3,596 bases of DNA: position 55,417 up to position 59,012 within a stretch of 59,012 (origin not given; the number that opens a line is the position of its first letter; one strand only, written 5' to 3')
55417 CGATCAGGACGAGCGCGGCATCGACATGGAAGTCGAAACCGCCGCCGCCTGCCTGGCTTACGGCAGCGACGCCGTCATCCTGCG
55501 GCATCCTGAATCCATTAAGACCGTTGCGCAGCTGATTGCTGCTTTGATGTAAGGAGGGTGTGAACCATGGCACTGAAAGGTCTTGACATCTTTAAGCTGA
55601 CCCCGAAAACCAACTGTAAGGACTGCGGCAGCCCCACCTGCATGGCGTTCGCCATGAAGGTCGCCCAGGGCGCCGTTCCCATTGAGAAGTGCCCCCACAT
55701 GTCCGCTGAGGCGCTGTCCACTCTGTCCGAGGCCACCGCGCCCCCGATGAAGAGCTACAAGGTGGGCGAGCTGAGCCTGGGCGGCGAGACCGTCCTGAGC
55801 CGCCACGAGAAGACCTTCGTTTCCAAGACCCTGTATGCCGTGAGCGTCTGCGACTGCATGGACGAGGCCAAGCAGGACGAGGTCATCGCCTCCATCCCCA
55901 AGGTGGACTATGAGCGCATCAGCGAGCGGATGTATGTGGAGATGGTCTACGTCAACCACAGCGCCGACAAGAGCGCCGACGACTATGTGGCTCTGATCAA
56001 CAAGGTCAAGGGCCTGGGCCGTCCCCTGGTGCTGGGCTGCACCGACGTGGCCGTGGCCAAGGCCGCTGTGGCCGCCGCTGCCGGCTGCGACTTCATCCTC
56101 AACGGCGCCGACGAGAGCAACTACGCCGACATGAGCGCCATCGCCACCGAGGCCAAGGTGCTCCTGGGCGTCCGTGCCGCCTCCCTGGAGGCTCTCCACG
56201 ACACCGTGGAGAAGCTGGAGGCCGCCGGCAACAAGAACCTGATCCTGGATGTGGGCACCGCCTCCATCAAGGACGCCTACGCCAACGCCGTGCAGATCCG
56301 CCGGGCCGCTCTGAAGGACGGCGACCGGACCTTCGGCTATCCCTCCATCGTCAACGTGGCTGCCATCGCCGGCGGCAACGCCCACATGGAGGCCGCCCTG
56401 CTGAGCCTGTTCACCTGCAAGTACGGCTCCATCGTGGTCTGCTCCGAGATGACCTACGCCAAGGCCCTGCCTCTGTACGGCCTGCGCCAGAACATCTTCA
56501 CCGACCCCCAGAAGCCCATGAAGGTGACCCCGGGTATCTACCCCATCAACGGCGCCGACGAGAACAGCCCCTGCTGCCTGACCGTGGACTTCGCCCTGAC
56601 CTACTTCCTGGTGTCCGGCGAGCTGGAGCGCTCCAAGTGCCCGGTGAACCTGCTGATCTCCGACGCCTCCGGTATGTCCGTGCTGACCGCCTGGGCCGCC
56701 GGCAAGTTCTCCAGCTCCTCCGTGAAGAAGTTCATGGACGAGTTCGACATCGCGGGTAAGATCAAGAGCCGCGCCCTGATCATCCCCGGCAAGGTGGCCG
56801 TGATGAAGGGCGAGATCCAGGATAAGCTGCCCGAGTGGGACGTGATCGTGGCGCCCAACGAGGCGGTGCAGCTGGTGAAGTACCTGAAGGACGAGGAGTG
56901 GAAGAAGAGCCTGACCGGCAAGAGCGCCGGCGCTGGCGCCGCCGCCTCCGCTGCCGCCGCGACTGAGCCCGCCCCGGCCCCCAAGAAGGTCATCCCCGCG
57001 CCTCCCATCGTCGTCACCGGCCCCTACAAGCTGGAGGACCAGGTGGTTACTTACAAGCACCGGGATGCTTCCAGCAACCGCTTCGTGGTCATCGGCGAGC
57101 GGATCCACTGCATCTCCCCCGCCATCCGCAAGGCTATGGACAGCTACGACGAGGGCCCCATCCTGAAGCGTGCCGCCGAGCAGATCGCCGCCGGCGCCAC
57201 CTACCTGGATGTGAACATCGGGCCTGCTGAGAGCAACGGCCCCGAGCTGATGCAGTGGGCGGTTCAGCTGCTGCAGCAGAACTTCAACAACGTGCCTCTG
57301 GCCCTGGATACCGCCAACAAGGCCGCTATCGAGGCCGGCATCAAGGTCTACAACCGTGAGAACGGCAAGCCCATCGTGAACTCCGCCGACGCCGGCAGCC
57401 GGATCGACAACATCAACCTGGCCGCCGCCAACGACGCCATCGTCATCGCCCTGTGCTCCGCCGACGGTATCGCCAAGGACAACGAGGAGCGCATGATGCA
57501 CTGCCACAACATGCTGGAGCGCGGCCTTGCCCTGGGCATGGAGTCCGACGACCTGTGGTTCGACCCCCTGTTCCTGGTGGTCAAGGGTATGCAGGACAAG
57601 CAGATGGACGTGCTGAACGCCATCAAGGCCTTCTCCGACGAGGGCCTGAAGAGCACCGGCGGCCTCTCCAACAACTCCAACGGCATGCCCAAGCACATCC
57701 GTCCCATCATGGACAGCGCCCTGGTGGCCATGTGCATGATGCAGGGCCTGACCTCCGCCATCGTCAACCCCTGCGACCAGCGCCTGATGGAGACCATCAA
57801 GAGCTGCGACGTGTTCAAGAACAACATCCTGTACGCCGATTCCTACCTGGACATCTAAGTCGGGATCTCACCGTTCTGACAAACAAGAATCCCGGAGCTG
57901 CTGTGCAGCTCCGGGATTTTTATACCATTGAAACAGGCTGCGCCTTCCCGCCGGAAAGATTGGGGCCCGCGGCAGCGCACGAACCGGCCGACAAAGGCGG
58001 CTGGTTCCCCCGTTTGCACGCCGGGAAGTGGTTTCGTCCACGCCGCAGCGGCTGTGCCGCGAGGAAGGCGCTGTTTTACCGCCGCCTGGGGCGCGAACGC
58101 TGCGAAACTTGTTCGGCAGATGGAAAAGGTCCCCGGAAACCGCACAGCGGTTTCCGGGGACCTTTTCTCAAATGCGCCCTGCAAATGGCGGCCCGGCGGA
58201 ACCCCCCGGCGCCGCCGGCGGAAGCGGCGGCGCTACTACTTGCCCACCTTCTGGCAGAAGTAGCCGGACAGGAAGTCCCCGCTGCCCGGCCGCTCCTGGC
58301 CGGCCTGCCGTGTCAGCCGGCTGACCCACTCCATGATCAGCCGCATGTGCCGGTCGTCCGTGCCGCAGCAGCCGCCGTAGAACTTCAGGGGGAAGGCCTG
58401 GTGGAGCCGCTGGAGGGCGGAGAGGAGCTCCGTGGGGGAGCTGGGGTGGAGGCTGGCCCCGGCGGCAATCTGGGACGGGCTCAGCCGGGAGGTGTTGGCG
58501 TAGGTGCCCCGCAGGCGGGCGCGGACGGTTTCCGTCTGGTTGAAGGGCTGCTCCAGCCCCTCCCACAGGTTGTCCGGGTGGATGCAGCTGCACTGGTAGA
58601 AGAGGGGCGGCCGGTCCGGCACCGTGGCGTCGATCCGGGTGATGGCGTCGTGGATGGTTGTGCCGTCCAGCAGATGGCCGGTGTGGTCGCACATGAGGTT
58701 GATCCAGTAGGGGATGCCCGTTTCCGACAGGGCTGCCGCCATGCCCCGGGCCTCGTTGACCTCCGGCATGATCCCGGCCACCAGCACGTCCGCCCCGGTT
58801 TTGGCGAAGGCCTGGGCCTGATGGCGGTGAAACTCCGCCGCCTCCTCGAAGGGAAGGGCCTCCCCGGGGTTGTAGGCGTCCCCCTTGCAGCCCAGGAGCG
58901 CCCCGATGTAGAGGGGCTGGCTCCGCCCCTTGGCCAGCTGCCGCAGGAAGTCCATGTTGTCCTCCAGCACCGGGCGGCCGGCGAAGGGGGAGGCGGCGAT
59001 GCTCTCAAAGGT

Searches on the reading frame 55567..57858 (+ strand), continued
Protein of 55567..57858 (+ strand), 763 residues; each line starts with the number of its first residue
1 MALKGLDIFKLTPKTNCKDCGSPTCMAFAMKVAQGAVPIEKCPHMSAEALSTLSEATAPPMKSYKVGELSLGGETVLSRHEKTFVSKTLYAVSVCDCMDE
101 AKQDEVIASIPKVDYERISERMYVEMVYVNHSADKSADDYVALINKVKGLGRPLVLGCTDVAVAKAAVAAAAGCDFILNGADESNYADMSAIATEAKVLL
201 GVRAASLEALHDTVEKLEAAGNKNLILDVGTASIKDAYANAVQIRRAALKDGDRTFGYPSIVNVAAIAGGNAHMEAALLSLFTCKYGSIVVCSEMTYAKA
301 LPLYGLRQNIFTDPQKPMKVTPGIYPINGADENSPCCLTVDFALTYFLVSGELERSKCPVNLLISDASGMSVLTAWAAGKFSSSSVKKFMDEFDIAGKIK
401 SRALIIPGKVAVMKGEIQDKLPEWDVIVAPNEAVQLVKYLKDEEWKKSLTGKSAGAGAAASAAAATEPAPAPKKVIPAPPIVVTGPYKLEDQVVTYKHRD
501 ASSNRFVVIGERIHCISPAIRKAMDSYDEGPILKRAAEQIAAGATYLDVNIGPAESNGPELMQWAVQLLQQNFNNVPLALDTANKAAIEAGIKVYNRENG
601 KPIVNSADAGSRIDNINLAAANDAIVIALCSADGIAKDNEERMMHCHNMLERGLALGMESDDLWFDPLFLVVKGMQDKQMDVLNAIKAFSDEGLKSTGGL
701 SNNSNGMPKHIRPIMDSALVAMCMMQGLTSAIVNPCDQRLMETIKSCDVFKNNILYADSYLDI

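Call 72: predict_structure(alignment_id=A1)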
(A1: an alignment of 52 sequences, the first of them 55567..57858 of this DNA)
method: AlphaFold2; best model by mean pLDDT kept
length: 763 residues; sequences in the alignment: 52
mean_pLDDT: 77.3   pTM: 0.48
mean pLDDT of the five models: 77.3, 76.7, 69.4, 68.7, 65.6
residues with pLDDT >= 90: 154; 70-90: 414; 50-70: 139; < 50: 56
segments of 3 or more residues with pLDDT < 50: 75-81, 314-317, 454-474, 671-674, 748-763
pLDDT, mean of each block of 10 residues (from residue 1): 70 84 84 69 81 63 86 52 69 94 92 69 91 94 94 95 96 94 95 95 92 92 90 87 83 84 91 87 81 83 72 54 75 83 59 69 74 63 80 83 83 80 86 71 81 45 33 51 68 74 70 80 83 89 87 73 89 85 85 86 79 83 81 58 79 87 76 56 81 78 62 73 80 76 59 30 29
secondary structure, 60 per line:
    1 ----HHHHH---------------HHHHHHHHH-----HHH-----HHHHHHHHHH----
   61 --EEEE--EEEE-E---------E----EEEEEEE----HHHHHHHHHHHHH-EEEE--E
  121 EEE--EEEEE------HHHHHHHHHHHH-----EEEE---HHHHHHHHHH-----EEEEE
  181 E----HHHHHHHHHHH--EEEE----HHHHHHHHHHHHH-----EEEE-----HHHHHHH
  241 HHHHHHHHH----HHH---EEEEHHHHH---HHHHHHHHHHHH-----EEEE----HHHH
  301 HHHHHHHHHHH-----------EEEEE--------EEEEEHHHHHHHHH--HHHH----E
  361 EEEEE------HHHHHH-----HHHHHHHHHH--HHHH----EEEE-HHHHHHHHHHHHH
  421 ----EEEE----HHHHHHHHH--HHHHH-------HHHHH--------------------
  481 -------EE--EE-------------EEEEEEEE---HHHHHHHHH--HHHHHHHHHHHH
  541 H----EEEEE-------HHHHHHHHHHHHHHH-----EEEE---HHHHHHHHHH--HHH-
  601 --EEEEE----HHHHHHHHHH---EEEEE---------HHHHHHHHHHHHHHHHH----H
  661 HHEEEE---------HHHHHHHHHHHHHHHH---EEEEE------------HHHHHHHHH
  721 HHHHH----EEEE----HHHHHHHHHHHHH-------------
elements in order (helices of 4 or more, strands of 3 or more residues): H5-9 H25-33 H47-56 E63-66 E69-72 E89-95 H100-112 E114-117 E120-123 E126-130 H137-148 E154-157 H161-170 E176-181 H186-196 E199-202 H207-219 E225-228 H234-249 E260-263 H264-268 H272-283 E289-292 H297-311 E323-327 E336-340 H341-349 H352-355 E360-365 H372-377 H383-392 H395-398 E403-406 H408-420 E425-428 H433-441 H444-448 H456-460 E507-514 H518-526 H529-541 E546-550 H558-572 E578-581 H585-594 E603-607 H612-621 E625-629 H639-655 E663-666 H676-691 E695-699 H712-725 E730-733 H738-750

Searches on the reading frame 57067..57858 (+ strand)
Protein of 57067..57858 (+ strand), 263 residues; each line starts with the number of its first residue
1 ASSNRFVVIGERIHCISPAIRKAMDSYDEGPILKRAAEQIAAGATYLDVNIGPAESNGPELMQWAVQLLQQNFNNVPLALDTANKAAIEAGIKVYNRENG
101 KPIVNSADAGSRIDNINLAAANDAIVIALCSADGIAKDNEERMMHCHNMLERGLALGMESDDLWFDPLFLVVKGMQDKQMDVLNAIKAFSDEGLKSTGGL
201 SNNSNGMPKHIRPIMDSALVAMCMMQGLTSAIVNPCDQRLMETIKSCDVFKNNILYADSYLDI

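Call 48: search_solved_structures(query=window:57067-57858:+, max_evalue=1e-20, show_alignments=2)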
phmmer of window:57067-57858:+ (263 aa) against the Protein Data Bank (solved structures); distinct sequences matched with E-value up to 1e-20: 7.
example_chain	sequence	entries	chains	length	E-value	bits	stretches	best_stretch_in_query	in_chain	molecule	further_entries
1f6y_A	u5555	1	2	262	1.4e-35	126.3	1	7-261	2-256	5-METHYLTETRAHYDROFOLATE CORRINOID/IRON SULFUR PROTEIN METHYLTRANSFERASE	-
2e7f_A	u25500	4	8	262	3.8e-35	124.9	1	7-261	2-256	5-methyltetrahydrofolate corrinoid/iron sulfur protein methyltransferase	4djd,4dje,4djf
2ogy_A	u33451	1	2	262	4.5e-34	121.3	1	7-261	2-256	5-methyltetrahydrofolate corrinoid/iron sulfur protein methyltransferase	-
2yci_X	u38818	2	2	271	8.4e-33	117.2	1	3-261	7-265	5-METHYLTETRAHYDROFOLATE CORRINOID/IRON SULFUR PROTEIN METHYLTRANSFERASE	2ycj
2yck_X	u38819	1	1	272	8.5e-33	117.2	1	3-261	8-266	5-METHYLTETRAHYDROFOLATE CORRINOID/IRON SULFUR PROTEIN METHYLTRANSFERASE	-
1q7m_A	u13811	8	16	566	3e-23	85.9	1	4-247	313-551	5-methyltetrahydrofolate S-homocysteine methyltransferase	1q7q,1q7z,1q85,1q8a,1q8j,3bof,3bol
4o0q_A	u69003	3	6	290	3e-21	79.4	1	3-247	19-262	Dihydropteroate synthase DHPS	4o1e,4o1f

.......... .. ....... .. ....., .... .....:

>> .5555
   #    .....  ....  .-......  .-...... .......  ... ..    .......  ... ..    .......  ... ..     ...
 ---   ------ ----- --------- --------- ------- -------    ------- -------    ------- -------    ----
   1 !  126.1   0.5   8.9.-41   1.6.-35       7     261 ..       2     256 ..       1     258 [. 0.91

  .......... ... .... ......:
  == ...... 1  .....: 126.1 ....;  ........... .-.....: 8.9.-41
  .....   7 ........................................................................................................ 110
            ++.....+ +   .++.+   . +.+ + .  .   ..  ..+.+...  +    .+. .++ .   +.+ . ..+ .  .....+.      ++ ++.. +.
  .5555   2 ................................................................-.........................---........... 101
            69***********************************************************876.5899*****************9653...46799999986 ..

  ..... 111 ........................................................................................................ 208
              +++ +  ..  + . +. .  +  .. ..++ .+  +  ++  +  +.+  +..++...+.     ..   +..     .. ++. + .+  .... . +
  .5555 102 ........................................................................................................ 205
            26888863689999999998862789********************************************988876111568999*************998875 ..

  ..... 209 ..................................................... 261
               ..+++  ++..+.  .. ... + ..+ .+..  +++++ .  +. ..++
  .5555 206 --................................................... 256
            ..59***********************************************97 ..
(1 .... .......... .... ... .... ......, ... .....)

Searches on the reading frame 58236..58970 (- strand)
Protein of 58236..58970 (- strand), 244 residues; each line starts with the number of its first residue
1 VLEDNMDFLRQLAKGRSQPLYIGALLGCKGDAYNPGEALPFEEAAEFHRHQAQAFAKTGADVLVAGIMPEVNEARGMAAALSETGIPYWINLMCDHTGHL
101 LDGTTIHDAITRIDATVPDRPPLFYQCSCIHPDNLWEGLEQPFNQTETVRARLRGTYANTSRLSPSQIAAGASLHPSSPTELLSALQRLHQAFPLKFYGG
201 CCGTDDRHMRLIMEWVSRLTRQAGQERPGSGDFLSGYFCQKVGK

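Call 3: search_protein_families(library=pfam, proteins=[window:58236-58970:-], max_evalue=0.01)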
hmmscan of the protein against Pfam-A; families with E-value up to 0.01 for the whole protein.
window:58236-58970:- (244 aa): 1 family
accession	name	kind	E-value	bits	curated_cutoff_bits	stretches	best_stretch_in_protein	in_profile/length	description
PF02574.22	S-methyl_trans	-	4.5e-23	83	22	1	4-215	76-282/283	Homocysteine S-methyltransferase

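Call 4: search_protein_families(library=ncbifam, proteins=[window:58236-58970:-], max_evalue=0.01)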
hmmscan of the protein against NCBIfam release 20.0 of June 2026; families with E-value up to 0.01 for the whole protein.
window:58236-58970:- (244 aa): 4 families
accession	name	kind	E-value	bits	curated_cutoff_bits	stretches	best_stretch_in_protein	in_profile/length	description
NF007020.0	PRK09485.1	equivalog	8.7e-13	48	215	1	28-216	122-303/306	homocysteine S-methyltransferase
NF005718.0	PRK07534.1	equivalog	1.6e-11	44.1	338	1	22-218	108-296/337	betaine--homocysteine S-methyltransferase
NF006396.0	PRK08645.1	equivalog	1.3e-08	33.4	453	1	22-221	102-289/611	bifunctional homocysteine S-methyltransferase/methylenetetrahydrofolate reductase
TIGR02082.1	metH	equivalog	1.7e-06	26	1010.85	1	41-237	143-332/1182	methionine synthase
